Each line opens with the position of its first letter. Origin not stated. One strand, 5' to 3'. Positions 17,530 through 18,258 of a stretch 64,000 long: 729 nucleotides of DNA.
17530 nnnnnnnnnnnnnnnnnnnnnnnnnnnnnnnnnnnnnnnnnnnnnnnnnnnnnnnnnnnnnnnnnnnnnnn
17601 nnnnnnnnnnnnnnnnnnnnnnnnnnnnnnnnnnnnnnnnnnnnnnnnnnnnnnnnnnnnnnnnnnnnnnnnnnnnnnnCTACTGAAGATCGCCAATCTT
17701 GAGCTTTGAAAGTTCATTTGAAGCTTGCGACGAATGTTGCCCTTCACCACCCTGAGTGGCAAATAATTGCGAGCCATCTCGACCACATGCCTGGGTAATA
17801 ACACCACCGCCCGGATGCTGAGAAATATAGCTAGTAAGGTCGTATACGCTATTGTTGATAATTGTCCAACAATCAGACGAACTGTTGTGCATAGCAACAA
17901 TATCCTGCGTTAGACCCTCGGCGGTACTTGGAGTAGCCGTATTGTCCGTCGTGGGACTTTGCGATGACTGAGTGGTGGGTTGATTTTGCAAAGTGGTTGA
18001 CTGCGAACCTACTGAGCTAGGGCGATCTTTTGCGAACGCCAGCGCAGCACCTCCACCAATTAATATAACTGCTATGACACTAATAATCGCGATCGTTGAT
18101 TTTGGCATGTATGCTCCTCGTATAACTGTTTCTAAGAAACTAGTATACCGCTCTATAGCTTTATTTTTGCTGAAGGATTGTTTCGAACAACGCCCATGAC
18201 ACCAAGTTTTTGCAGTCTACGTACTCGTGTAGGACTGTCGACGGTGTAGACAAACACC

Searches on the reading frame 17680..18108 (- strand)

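Call 90: search_protein_families(library=pfam, proteins=[window:17680-18108:-], max_evalue=0.001)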
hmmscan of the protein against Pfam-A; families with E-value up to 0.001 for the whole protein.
window:17680-18108:- (142 aa): 1 family
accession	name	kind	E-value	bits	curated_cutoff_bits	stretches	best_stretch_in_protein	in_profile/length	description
PF00173.33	Cyt-b5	-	2.5e-18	66.3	23.7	1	69-141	3-73/74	Cytochrome b5-like Heme/Steroid binding domain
